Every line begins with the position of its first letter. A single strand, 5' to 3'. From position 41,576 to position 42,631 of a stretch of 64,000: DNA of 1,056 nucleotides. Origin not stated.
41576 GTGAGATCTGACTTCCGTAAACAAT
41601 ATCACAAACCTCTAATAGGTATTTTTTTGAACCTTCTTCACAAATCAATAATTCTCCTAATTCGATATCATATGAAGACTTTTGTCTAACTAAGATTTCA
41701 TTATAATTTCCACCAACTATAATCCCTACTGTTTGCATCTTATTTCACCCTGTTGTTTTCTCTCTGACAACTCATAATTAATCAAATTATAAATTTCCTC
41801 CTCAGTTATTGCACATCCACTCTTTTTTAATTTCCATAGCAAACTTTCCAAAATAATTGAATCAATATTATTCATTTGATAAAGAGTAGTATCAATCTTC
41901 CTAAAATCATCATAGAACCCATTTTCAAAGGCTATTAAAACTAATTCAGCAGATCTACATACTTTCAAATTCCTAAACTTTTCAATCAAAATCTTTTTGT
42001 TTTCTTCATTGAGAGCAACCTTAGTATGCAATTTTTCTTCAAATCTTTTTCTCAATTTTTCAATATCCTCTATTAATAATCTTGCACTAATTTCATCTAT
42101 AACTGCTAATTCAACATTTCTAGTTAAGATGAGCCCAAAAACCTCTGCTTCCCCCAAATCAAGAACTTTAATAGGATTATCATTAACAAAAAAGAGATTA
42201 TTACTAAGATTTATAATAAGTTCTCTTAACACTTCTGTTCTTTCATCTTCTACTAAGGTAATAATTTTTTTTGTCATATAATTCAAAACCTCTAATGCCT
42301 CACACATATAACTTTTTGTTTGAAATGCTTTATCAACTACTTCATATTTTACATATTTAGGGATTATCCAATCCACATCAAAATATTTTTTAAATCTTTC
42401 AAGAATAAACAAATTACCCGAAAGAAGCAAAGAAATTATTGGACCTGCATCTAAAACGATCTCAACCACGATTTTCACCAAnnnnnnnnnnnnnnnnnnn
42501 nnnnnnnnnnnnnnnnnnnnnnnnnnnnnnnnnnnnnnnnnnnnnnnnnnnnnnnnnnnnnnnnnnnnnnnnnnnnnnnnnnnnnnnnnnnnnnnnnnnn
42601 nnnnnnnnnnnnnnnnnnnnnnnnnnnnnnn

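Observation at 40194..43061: Overlapping three-gene operon of Nudix hydrolase, PIN-like nuclease and HerA-like ATPase.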

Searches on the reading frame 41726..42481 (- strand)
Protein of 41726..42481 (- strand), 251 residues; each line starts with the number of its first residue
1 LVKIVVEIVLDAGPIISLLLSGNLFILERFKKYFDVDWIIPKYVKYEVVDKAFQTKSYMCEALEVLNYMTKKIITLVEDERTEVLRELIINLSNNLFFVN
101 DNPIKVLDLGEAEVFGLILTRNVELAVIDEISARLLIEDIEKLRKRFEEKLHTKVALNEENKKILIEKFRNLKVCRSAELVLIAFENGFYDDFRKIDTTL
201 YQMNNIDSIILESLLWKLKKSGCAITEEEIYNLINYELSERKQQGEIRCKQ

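Call 3: search_protein_families(library=pfam, proteins=[window:41726-42481:-], max_evalue=1)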
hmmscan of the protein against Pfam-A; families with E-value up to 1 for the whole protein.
window:41726-42481:- (251 aa): 1 family
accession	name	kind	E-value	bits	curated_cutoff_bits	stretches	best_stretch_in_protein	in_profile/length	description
PF18255.9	SAM_DprA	-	0.056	13.9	26.2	1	215-241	6-30/62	DNA processing protein A sterile alpha motif domain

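Call 4: search_protein_families(library=ncbifam, proteins=[window:41726-42481:-], max_evalue=1)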
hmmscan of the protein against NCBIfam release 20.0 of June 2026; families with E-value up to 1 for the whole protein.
window:41726-42481:- (251 aa): 0 families

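Call 5: search_protein_families(library=padloc, proteins=[window:41726-42481:-], max_evalue=1)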
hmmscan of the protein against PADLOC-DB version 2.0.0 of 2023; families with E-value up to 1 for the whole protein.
window:41726-42481:- (251 aa): 4 families
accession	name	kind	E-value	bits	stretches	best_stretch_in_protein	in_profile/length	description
PDLC05071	PDC-S70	-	1.2e-06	26.8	1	7-135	2-103/161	-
PDLC05073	PDC-S70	-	1.7e-05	22.7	1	7-135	2-104/162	-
PDLC05070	PDC-S70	-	6.1e-05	21.2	2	7-52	4-45/161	-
PDLC05068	PDC-S70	-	0.0041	15.7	1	104-134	73-103/125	-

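Call 6: search_solved_structures(query=window:41726-42481:-, max_evalue=10, show_alignments=2)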
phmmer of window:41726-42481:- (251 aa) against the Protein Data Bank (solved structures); distinct sequences matched with E-value up to 10: 0.

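Call 9: find_homologous_proteins(query=window:41726-42481:-, max_evalue=0.001)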
Query window:41726-42481:- (251 aa): 28 proteins with E <= 0.001 among 1761 candidates.
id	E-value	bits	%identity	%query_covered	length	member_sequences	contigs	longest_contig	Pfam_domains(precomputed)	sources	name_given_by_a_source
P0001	1.2e-152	524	100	100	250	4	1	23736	PF11848.14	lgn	-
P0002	3.2e-69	251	54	93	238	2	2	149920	PF11848.14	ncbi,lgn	ncbi:MAG: hypothetical protein QXS41_00275 [Candidatus Woesearchaeota archaeon]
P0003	5.6e-68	247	52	95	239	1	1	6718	PF11848.14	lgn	-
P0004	4.3e-39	152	37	93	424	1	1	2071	PF11848.14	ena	-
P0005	1.1e-34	138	37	92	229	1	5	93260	PF11848.14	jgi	-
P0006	1.7e-33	134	39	92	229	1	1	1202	PF11848.14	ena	-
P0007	4.6e-32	129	34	93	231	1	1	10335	PF11848.14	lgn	-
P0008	4.8e-32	129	33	92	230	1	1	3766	PF11848.14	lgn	-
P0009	9.0e-32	128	35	92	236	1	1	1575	PF11848.14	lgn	-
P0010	9.0e-32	128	35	92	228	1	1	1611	PF11848.14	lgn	-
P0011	7.4e-31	125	33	92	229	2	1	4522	PF11848.14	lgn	-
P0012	8.9e-31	125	35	92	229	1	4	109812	PF11848.14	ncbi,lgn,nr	ncbi:hypothetical protein HYV79_01680 [Candidatus Woesearchaeota archaeon]|nr:hypothetical protein [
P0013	3.6e-30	123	34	92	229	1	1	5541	PF11848.14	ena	-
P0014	6.1e-29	119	34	92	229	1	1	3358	PF11848.14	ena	-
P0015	8.9e-29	119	34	93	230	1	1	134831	PF11848.14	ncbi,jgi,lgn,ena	-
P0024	2.5e-18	84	31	89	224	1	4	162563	PF11848.14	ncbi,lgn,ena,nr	ncbi:hypothetical protein KAS08_01145 [Candidatus Pacearchaeota archaeon]|nr:hypothetical protein [C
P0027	4.2e-17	80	31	89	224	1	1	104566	PF11848.14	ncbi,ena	-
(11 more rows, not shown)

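Call 10: find_encoding_contigs(protein=P0002, flank=6000, max_places=2)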
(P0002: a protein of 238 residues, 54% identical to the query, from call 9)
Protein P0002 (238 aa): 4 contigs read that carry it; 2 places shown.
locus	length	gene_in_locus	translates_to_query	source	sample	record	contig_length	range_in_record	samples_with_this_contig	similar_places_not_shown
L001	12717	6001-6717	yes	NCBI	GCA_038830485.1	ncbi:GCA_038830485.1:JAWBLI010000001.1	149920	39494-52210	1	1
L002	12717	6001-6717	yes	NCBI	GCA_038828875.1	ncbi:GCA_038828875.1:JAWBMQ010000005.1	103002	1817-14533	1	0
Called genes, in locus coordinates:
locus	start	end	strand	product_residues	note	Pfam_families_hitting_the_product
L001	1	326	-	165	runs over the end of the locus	PF00085:Thioredoxin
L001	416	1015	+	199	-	PF01066:CDP-OH_P_transf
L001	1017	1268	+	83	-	PF07578:LAB_N (weak)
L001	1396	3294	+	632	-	PF00801:PKD (faint), PF17803:Cadherin_4 (faint), PF17963:Big_9 (faint), PF18911:PKD_4 (faint), PF19410:DUF5980 (faint)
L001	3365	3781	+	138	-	PF01090:Ribosomal_S19e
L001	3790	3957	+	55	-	-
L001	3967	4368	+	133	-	PF01198:Ribosomal_L31e (weak)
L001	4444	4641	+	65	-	-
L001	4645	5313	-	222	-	PF01556:DnaJ_C, PF00684:DnaJ_CXXCXGXG (weak)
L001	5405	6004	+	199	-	PF00293:NUDIX (weak)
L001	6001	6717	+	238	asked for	PF11848:DUF3368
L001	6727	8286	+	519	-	PF01935:DUF87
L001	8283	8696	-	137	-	PF11969:DcpS_C, PF01230:HIT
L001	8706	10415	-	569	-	PF00750:tRNA-synt_1d, PF05746:DALR_1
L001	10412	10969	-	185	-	PF22794:jr-ZPR1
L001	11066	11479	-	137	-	PF04472:SepF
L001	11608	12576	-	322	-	PF00571:CBS, PF01769:MgtE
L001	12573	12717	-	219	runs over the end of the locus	-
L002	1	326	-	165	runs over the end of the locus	PF00085:Thioredoxin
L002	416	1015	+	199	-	PF01066:CDP-OH_P_transf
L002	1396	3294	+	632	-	PF00801:PKD (faint), PF17803:Cadherin_4 (faint), PF17963:Big_9 (faint), PF18911:PKD_4 (faint), PF19410:DUF5980 (faint)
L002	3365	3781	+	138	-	PF01090:Ribosomal_S19e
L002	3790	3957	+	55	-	-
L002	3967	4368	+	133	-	PF01198:Ribosomal_L31e (weak)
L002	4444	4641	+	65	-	-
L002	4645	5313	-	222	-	PF01556:DnaJ_C, PF00684:DnaJ_CXXCXGXG (weak)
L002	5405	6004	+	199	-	PF00293:NUDIX (weak)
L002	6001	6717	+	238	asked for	PF11848:DUF3368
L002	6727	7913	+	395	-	PF01935:DUF87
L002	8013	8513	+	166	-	-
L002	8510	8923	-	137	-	PF11969:DcpS_C, PF01230:HIT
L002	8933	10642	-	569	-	PF00750:tRNA-synt_1d, PF05746:DALR_1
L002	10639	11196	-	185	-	PF22794:jr-ZPR1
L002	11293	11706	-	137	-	PF04472:SepF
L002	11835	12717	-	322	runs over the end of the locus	PF00571:CBS, PF01769:MgtE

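Call 11: find_encoding_contigs(protein=P0012, flank=6000, max_places=2)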
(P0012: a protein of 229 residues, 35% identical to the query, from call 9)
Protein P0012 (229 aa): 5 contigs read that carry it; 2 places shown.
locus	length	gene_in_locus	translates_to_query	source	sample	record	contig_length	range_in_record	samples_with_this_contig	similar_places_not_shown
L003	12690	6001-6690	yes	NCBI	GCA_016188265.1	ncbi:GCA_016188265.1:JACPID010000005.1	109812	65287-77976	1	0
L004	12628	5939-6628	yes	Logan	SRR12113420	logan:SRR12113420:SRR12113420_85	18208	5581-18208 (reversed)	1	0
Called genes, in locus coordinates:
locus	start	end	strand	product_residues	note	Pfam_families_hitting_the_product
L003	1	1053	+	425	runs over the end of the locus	PF00009:GTP_EFTU, PF01926:MMR_HSR1 (faint), PF03144:GTP_EFTU_D2, PF03143:GTP_EFTU_D3, PF22594:GTP-eEF1A_C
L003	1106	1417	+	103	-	PF00338:Ribosomal_S10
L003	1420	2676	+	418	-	PF04734:Ceramidase_alk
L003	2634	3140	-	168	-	PF14378:PAP2_3 (faint), PF01569:PAP2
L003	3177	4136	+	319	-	PF01380:SIS (weak), PF10432:bact-PGI_C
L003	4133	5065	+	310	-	-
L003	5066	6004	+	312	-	PF01933:CofD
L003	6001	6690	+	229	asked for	PF11848:DUF3368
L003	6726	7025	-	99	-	PF03683:UPF0175 (weak)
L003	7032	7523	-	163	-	PF11848:DUF3368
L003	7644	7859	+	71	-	PF04014:MazE_antitoxin (weak)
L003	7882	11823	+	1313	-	-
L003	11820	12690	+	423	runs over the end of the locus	-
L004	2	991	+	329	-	?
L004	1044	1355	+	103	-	PF00338:Ribosomal_S10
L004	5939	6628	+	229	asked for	PF11848:DUF3368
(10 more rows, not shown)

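Call 12: find_encoding_contigs(protein=P0024, flank=6000, max_places=2)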
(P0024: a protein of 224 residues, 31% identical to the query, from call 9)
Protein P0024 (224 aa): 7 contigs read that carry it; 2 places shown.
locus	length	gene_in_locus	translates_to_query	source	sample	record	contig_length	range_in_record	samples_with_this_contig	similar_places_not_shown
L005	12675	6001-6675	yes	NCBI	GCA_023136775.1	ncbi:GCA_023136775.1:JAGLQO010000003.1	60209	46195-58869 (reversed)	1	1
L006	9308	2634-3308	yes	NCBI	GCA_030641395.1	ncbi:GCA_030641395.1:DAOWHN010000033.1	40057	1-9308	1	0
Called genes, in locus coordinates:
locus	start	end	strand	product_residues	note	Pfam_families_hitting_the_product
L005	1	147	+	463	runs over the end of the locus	-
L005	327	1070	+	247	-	PF02329:HDC, PF01862:PvlArgDC (weak)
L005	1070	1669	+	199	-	-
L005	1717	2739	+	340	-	PF09084:NMT1, PF13379:NMT1_2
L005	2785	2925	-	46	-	-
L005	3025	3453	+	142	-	PF01797:Y1_Tnp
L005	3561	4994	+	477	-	PF00224:PK, PF02887:PK_C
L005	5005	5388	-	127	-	PF18477:PIN_9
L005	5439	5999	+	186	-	-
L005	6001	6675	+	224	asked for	PF11848:DUF3368 (faint)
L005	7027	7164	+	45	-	-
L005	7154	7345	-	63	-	-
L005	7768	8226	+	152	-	-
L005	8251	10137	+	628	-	PF18765:Polbeta (faint), PF01909:NTP_transf_2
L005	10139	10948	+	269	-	PF00149:Metallophos, PF12850:Metallophos_2 (faint), PF14582:Metallophos_3 (weak)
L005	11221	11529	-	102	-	PF02150:Zn_ribbon_RPB9 (weak), PF01096:Zn_ribbon_TFIIS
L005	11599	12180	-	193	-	-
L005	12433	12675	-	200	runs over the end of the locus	-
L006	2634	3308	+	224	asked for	PF11848:DUF3368 (faint)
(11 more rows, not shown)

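Call 14: find_encoding_contigs(protein=P0015, flank=6000, max_places=1)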
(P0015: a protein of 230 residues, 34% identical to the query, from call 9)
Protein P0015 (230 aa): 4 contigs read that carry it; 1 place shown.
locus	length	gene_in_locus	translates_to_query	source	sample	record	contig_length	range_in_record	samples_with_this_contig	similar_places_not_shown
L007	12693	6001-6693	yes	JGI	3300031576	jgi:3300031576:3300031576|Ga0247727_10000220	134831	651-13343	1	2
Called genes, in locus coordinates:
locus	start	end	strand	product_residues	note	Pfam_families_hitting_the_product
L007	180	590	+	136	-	PF01900:RNase_P_Rpp14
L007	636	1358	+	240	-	PF10584:Proteasome_A_N, PF00227:Proteasome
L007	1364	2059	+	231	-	PF01172:SBDS_N, PF09377:SBDS_domain_II, PF20268:SBDS_C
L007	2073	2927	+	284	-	PF22625:ECR1_N_2 (weak), PF00013:KH_1 (weak), PF15985:KH_6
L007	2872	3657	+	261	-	PF01138:RNase_PH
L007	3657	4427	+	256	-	PF01138:RNase_PH, PF03725:RNase_PH_C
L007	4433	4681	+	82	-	PF01192:RNA_pol_Rpb6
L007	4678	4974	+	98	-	PF04010:DUF357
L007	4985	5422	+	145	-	-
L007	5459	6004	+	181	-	-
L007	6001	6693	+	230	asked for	PF11848:DUF3368 (faint)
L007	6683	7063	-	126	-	-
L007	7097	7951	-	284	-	PF01882:DUF58, PF13519:VWA_2 (weak)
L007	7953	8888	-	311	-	PF20030:bpMoxR, PF07726:AAA_3, PF07728:AAA_5, PF17863:AAA_lid_2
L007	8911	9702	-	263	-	PF24334:DUF7502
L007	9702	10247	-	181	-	-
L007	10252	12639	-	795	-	PF07090:GATase1_like (faint), PF00092:VWA, PF13519:VWA_2 (weak), PF13768:VWA_3 (weak)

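Call 15: find_encoding_contigs(protein=P0005, flank=6000, max_places=1)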
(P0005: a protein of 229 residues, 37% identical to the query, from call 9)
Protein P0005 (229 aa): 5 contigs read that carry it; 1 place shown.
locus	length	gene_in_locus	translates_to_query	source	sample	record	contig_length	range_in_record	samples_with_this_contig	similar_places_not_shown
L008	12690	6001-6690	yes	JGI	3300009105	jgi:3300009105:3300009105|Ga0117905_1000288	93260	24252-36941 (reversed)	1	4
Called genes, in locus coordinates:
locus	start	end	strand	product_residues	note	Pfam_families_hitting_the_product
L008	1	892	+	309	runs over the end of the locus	PF01142:TruD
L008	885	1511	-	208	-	PF00406:ADK, PF13207:AAA_17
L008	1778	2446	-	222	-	-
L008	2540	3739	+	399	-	PF01926:MMR_HSR1, PF02421:FeoB_N (faint), PF08438:YGR210-like_G4, PF02824:TGS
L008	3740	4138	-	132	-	PF09845:OapC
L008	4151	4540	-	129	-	PF09846:OapB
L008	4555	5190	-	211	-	PF00025:Arf (faint), PF00009:GTP_EFTU (faint), PF00735:Septin (weak), PF01926:MMR_HSR1, PF02421:FeoB_N (faint), PF08477:Roc (faint)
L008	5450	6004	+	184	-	-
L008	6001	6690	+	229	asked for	PF11848:DUF3368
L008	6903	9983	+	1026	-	PF14890:Intein_splicing, PF14528:LAGLIDADG_3, PF01381:HTH_3 (weak), PF01935:DUF87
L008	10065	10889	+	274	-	-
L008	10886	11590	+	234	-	PF00657:Lipase_GDSL, PF13472:Lipase_GDSL_2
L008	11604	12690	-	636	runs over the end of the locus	PF05593:RHS_repeat (faint)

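Call 16: find_encoding_contigs(protein=P0027, flank=6000, max_places=1)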
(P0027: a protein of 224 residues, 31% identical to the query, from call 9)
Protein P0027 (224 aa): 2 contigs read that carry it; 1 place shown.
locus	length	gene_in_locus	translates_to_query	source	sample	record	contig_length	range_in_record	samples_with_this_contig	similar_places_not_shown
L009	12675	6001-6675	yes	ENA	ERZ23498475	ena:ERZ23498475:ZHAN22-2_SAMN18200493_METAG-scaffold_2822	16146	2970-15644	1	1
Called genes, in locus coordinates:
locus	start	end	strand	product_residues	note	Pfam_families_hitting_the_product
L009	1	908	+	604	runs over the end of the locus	-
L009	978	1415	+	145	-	-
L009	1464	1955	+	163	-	-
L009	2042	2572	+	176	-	-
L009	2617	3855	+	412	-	PF01909:NTP_transf_2 (weak), PF09249:tRNA_NucTransf2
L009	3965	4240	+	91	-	-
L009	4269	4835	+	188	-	-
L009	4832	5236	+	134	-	PF00383:dCMP_cyt_deam_1 (weak)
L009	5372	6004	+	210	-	PF01936:NYN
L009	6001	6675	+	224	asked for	PF11848:DUF3368 (faint)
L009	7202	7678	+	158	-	-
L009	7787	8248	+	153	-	-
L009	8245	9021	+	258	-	-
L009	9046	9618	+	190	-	-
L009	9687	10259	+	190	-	-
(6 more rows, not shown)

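Call 18: search_protein_families(library=pfam, proteins=[L005:5439-5999:+, L007:5459-6004:+, L008:5450-6004:+, L008:6903-9983:+, L001:6727-8286:+, P0004], max_evalue=1)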
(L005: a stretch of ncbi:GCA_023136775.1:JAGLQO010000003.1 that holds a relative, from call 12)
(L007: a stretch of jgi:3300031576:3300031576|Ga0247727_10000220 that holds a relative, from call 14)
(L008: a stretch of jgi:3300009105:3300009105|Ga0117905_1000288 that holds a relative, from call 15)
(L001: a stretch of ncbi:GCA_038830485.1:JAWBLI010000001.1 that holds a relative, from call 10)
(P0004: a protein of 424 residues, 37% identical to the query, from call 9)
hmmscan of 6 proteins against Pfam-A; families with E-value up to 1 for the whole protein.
L005:5439-5999:+ (186 aa): 4 families
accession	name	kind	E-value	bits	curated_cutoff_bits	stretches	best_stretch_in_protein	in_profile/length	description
PF02796.21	HTH_7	-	0.0037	17.8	23.8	1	124-150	8-34/45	Helix-turn-helix domain of resolvase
PF03683.19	UPF0175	-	0.01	16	27.9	1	120-160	15-56/75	Uncharacterised protein family (UPF0175)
PF13384.12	HTH_23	-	0.047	14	24.6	1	130-150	10-30/50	Homeodomain-like domain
PF08281.18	Sigma70_r4_2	-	0.069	13.2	25.7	1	129-150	17-39/54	Sigma-70, region 4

L007:5459-6004:+ (181 aa): 3 families
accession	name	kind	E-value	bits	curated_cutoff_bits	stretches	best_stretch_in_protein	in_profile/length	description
PF03683.19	UPF0175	-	0.0021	18.1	27.9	1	111-161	9-60/75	Uncharacterised protein family (UPF0175)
PF02724.19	CDC45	-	0.011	14.5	34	1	48-153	228-320/624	CDC45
PF13044.11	Fusion_F0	-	0.096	11.8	25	1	68-158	277-366/436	Fusion glycoprotein F0, Isavirus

L008:5450-6004:+ (184 aa): 2 families
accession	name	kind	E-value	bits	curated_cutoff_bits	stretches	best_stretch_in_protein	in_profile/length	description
PF03683.19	UPF0175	-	0.019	15.1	27.9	1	136-159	33-56/75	Uncharacterised protein family (UPF0175)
PF15935.10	RnlA_toxin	-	0.78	10.5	27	1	2-62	8-64/87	RNase LS, bacterial toxin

L008:6903-9983:+ (1026 aa): 8 families
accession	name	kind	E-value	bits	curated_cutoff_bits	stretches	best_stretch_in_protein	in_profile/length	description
PF14890.11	Intein_splicing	-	7.7e-21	74.9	35.8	1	183-693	9-155/155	Intein splicing domain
PF01935.23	DUF87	-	4.8e-19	69.8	23.2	2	694-873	37-220/220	Helicase HerA, central domain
PF14528.11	LAGLIDADG_3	-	2.5e-13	50.5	22.5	1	476-562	6-82/82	LAGLIDADG-like domain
PF01381.28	HTH_3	-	1.4e-06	28.7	23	1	602-641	9-48/55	Helix-turn-helix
PF05204.19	Hom_end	-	0.082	13.5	21.1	0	487-569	28-105/110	Homing endonuclease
PF13560.12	HTH_31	-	0.083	13.7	27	1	600-634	12-47/64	Helix-turn-helix domain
PF12844.13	HTH_19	-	0.19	12.1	30.2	1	602-643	12-53/64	Helix-turn-helix domain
PF03804.19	DUF325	-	0.67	10.2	28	1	319-370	4-55/137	Viral proteins of unknown function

L001:6727-8286:+ (519 aa): 5 families
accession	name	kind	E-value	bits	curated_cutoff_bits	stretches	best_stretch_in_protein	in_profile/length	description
PF01935.23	DUF87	-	2.8e-23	83.6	23.2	1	143-363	14-219/220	Helicase HerA, central domain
PF12846.13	AAA_10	-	0.0013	18.2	27.5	0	153-192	22-60/362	AAA-like domain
PF05872.18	HerA_C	-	0.0088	15.2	22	1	281-478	164-362/502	Helicase HerA-like C-terminal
PF09846.14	OapB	-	0.086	13.2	27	0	325-362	7-43/104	Origin-associated protein OapB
PF01580.24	FtsK_SpoIIIE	-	0.11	12.4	24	1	144-189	37-79/221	FtsK/SpoIIIE family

P0004 (424 aa): 3 families
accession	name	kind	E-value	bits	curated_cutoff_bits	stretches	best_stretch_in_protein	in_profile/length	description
PF20637.2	ATG5_HBR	-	0.027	14.7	21.3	1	80-99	39-58/59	Autophagy protein ATG5, alpha-helical bundle region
PF04967.18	HTH_10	-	0.069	13.4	23.1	0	131-156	23-48/53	HTH DNA binding domain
PF06451.17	Moricin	-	0.12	12.6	27.6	1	120-140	30-50/62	Moricin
